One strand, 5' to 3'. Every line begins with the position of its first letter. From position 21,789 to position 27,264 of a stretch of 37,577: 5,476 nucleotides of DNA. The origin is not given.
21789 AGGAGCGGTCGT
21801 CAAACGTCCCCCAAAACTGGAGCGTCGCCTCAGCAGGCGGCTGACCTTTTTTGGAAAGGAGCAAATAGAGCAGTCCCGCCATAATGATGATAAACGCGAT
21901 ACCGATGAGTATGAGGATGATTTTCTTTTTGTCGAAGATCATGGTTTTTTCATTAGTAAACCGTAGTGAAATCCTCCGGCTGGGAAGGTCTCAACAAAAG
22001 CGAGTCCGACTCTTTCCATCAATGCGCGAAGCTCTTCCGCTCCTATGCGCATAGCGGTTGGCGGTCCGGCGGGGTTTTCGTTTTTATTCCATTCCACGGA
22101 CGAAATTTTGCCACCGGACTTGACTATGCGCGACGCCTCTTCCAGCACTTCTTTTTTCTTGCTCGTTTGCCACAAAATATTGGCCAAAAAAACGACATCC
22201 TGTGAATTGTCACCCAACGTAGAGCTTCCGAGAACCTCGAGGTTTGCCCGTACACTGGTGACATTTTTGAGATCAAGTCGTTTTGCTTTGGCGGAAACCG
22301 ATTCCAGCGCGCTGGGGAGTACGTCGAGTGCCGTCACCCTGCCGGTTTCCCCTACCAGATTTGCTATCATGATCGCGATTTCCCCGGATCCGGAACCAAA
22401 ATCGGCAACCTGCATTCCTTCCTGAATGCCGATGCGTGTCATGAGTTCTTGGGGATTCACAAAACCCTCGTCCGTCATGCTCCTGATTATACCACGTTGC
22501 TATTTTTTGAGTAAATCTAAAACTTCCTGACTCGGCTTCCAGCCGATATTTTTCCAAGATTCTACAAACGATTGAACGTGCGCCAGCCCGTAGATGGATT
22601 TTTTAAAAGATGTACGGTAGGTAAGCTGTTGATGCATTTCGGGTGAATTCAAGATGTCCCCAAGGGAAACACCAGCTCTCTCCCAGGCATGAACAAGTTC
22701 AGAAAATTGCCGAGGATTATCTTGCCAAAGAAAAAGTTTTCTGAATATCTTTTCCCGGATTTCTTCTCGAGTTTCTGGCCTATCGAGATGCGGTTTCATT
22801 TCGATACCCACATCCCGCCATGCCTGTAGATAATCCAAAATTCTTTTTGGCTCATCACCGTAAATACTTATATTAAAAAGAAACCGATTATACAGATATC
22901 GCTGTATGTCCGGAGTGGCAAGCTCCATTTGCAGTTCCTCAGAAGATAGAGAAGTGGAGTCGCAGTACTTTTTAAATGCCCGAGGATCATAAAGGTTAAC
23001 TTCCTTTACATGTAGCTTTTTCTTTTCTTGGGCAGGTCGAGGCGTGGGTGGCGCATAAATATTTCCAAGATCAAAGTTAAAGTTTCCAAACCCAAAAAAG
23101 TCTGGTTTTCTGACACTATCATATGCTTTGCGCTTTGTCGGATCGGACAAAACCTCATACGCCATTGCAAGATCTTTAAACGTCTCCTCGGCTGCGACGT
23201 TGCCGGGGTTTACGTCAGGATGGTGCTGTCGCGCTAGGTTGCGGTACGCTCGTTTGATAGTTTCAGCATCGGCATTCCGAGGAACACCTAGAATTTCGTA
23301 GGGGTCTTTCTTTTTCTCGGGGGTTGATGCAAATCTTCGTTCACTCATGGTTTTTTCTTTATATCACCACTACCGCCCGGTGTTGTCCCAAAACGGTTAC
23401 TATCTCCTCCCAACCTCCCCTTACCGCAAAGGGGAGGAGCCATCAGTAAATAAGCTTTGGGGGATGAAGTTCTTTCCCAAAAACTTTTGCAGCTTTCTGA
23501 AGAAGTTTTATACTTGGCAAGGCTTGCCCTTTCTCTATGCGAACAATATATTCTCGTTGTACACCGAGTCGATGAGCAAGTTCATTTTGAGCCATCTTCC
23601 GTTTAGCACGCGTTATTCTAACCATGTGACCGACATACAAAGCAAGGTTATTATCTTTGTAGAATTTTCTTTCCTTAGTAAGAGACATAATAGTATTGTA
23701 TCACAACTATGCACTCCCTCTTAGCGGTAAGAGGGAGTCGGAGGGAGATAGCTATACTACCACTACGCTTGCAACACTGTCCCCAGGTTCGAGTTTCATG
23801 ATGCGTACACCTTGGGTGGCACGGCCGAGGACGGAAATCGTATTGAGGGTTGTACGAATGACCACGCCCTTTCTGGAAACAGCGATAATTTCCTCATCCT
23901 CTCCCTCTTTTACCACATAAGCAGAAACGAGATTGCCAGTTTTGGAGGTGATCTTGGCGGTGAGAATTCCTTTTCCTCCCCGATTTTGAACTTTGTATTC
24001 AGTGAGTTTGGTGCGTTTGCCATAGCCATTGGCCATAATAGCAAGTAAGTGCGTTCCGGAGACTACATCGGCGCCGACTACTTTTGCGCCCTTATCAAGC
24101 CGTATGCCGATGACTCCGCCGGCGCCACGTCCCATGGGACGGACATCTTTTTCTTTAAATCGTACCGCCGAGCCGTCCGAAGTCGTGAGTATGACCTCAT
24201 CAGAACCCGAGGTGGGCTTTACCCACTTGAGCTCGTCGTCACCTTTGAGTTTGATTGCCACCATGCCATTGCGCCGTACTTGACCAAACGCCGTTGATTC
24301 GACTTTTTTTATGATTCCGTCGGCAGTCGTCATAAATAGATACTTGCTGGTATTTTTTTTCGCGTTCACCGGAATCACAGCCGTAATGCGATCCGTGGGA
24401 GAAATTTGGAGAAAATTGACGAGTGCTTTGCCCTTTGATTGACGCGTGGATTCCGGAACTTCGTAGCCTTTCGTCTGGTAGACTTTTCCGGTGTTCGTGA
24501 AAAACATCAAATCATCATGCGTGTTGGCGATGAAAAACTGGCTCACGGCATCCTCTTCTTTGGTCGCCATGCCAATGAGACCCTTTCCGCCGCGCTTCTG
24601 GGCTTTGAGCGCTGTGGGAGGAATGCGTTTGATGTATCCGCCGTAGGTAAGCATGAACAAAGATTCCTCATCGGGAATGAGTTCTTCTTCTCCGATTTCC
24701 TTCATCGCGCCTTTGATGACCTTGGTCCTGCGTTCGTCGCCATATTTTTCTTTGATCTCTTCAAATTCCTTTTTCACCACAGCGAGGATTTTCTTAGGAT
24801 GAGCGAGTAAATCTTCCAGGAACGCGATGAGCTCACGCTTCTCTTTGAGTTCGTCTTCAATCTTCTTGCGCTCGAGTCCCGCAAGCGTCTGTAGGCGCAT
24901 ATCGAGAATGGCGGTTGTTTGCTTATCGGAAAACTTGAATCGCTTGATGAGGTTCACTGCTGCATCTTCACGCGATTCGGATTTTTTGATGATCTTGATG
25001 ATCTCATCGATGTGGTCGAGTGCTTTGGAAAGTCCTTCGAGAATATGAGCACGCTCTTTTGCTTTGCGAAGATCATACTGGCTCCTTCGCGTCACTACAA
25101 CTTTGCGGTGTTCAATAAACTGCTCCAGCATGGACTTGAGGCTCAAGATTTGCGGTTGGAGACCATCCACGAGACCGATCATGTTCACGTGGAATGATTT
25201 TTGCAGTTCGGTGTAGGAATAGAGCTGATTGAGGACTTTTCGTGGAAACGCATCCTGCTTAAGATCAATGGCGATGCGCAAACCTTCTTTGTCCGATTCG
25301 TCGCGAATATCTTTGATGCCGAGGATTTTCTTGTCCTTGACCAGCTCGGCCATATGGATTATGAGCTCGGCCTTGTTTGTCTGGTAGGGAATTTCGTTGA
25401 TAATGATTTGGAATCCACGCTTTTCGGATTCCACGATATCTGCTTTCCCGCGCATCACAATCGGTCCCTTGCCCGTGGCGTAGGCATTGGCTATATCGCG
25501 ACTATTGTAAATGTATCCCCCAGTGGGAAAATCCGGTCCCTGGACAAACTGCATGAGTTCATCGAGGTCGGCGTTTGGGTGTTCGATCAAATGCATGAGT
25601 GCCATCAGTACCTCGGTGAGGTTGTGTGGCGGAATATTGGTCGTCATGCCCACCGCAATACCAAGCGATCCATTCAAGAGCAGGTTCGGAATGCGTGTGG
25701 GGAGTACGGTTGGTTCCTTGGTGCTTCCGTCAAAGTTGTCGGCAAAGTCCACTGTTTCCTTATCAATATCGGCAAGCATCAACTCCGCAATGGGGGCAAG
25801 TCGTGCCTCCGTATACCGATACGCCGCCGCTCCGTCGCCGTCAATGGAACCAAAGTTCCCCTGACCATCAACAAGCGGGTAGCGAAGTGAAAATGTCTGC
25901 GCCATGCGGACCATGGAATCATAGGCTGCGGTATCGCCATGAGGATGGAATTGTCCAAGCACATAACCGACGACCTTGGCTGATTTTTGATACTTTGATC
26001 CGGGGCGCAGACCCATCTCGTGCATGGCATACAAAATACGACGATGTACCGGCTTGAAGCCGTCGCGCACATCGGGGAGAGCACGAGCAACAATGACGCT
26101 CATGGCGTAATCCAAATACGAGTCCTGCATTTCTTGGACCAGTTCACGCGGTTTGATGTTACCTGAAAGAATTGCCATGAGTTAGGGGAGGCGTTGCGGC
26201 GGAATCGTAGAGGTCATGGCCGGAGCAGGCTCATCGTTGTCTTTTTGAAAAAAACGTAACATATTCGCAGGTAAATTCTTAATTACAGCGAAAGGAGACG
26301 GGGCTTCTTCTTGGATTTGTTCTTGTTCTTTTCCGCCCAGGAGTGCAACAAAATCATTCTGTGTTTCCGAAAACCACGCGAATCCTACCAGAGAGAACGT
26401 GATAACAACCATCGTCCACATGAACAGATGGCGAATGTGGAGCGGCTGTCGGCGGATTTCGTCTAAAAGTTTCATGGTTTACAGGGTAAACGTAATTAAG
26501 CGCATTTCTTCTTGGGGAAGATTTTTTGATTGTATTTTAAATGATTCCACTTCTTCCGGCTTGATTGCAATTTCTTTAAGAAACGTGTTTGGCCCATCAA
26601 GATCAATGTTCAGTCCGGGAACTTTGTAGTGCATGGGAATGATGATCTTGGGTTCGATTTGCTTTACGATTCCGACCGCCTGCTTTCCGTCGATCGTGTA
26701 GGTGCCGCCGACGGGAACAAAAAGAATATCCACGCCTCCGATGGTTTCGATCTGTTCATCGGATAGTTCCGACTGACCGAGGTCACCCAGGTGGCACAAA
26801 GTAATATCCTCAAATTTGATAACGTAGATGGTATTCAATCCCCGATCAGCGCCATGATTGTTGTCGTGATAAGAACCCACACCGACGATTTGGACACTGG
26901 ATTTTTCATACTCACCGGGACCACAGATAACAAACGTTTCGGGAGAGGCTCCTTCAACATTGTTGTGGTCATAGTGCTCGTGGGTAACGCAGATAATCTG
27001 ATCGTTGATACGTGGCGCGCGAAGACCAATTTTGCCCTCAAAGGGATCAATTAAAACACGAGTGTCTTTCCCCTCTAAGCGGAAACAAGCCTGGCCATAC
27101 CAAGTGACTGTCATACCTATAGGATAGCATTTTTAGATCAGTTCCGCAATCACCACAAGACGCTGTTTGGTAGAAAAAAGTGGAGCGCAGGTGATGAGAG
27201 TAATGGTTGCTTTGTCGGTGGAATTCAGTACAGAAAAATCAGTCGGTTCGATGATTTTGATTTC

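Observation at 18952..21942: Operon of three tandem paralogous pilin-like proteins behind an orphan membrane-anchored solute-binding protein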

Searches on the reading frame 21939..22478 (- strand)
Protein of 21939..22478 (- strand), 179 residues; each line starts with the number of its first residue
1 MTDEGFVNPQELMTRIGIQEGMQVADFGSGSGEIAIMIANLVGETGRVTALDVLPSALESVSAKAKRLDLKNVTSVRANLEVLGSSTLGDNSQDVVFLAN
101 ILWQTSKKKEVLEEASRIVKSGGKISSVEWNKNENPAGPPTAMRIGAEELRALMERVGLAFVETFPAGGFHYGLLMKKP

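Call 3: search_protein_families(library=pfam, proteins=[window:21939-22478:-], max_evalue=0.1)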
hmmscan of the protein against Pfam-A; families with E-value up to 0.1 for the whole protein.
window:21939-22478:- (179 aa): 20 families
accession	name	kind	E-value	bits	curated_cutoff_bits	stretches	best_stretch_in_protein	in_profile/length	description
PF13847.12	Methyltransf_31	-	8e-18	65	27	1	19-135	2-118/145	Methyltransferase domain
PF01209.24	Ubie_methyltran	-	1.4e-15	57.7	20.1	1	12-136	39-160/233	ubiE/COQ5 methyltransferase family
PF13649.12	Methyltransf_25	-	7.8e-13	49.4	27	1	24-123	1-97/97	Methyltransferase domain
PF08241.18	Methyltransf_11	-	1.3e-12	48.6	21.2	1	26-125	2-93/95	Methyltransferase domain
PF08242.18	Methyltransf_12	-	6.8e-11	43.2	30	1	26-125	2-98/98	Methyltransferase domain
PF01135.25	PCMT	-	7.3e-07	29.6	20.3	1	15-76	68-129/210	Protein-L-isoaspartate(D-aspartate) O-methyltransferase (PCMT)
PF05175.20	MTS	-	1.4e-06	28.5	23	1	17-129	28-140/170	Methyltransferase small domain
PF06325.19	PrmA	-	1.5e-06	28.4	22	1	18-125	159-256/296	Ribosomal protein L11 methyltransferase (PrmA)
PF01189.24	Methyltr_RsmB-F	-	0.00038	20.6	27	1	19-81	7-69/199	16S rRNA methyltransferase RsmB/F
PF00891.24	Methyltransf_2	-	0.0042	16.9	22.3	1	6-143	48-180/210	O-methyltransferase domain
PF05148.21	Methyltransf_8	-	0.0044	17.3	27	1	22-125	74-154/219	Hypothetical methyltransferase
PF13679.12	Methyltransf_32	-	0.0069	16.8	27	1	19-79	24-88/143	Methyltransferase domain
PF06080.18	DUF938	-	0.013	15.7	27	1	20-123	25-133/202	Protein of unknown function (DUF938)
PF02390.23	Methyltransf_4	-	0.013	15.4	24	1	23-93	4-74/173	Putative methyltransferase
PF07021.18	MetW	-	0.021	14.9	21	1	18-120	11-103/193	Methionine biosynthesis protein MetW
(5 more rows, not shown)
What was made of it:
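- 21939..22478 (-): Cytoplasmic class-I SAM-dependent methyltransferase (179 aa), first gene of the operon; target unknown. Pfam Methyltransf_31 8e-18 and Ubie_methyltran 1.4e-15 (call 3).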

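Call 46: search_protein_families(library=ncbifam, proteins=[window:21939-22478:-], max_evalue=0.01)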
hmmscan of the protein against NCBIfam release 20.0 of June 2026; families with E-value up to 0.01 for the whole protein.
window:21939-22478:- (179 aa): 46 families (the best 25 are shown)
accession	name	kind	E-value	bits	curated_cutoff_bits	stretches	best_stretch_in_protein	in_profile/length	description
NF047649.1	MTase_UXPK_star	exception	5.2e-16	58.5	460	1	18-125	75-179/283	methyltransferase/UXPK-star double selenoprotein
NF008823.0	PRK11873.1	subfamily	5.5e-16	58.9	263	1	8-126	68-180/272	arsenite methyltransferase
NF041537.1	ArsM_AhpD_UU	exception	2.8e-15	56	510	1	17-125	73-178/345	arsenite methyltransferase/AhpD domain selenoprotein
NF052510.1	methyltran_MpqE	exception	3.6e-14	52.7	335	1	14-134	40-158/234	methyl-plastoquinone biosynthesis methyltransferase MpqE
NF041536.1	ArsM_DUF2284_UU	exception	1.3e-13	50.1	575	1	18-125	74-178/459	arsenite methyltransferase/DUF2284 domain selenoprotein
TIGR02752.1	MenG_heptapren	equivalog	2.8e-13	49.9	419.85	1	10-131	35-153/231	demethylmenaquinone methyltransferase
NF001243.0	PRK00216.1-4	equivalog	3.1e-13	49.6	235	1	10-130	37-154/237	demethylmenaquinone methyltransferase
NF001240.0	PRK00216.1-1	equivalog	9.9e-13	47.7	378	1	15-133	58-174/251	bifunctional demethylmenaquinone methyltransferase/2-methoxy-6-polyprenyl-1,4-benzoquinol methylase UbiE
TIGR02469.1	CbiT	equivalog_domain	1.9e-11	44.3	78.3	1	13-125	12-118/124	precorrin-6Y C5,15-methyltransferase (decarboxylating) subunit CbiT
TIGR01934.1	MenG_MenH_UbiE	subfamily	2.2e-11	43.5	158.35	1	11-135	30-149/223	ubiquinone/menaquinone biosynthesis methyltransferase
NF001242.0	PRK00216.1-3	equivalog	3.1e-11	43.1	351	1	20-134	70-182/258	bifunctional demethylmenaquinone methyltransferase/2-methoxy-6-polyprenyl-1,4-benzoquinol methylase UbiE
NF001244.0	PRK00216.1-5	equivalog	1.1e-10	41.2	216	1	11-136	39-162/236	bifunctional demethylmenaquinone methyltransferase/2-methoxy-6-polyprenyl-1,4-benzoquinol methylase UbiE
NF040538.1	methyl_ArsM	equivalog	4e-09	36.1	500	1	18-66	59-107/356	arsinothricin biosynthesis methyltransferase ArsM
NF043040.1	corrin_prot_MT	hypoth_equivalog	1.9e-08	34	180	1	18-125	39-145/216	corrinoid protein-associated methyltransferase CpaM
NF001556.0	PRK00377.1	equivalog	7e-08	32.5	238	1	14-125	34-141/198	cobalt-precorrin-6Y C(15)-methyltransferase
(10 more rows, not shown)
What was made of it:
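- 21939..22478 (-): All NCBIfam hits are far below cut-off (call 46).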

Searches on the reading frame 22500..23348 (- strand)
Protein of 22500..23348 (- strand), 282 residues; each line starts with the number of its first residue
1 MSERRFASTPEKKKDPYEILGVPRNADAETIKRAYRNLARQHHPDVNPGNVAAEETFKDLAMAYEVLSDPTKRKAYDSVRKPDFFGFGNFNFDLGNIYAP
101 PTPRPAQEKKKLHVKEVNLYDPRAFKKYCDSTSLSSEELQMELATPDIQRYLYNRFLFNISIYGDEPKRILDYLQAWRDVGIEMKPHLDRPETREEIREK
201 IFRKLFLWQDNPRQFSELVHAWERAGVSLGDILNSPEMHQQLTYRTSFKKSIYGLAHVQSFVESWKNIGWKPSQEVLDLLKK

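Call 3: search_protein_families(library=pfam, proteins=[window:22500-23348:-], max_evalue=0.1)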
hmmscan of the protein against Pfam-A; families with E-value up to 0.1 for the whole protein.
window:22500-23348:- (282 aa): 1 family
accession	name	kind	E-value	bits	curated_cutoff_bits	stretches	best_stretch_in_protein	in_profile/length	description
PF00226.36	DnaJ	-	4.6e-27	94.4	27.8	1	15-77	1-63/63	DnaJ domain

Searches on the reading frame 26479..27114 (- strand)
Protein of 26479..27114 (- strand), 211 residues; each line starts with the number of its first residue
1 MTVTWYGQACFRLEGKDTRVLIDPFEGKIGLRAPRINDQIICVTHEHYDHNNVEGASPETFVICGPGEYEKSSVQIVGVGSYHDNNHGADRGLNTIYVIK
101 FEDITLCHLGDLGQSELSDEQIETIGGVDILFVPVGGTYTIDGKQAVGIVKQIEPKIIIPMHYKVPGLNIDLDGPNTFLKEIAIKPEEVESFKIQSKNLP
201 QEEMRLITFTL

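Call 6: search_protein_families(library=pfam, proteins=[window:26479-27114:-], max_evalue=0.001)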
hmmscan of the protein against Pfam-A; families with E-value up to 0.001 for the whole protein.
window:26479-27114:- (211 aa): 2 families
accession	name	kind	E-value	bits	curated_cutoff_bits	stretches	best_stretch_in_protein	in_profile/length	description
PF13483.12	Lactamase_B_3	-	1.9e-48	164.9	24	1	2-162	1-160/160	Beta-lactamase superfamily domain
PF12706.13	Lactamase_B_2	-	7.8e-12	45.7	27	1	74-163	105-200/200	Beta-lactamase superfamily domain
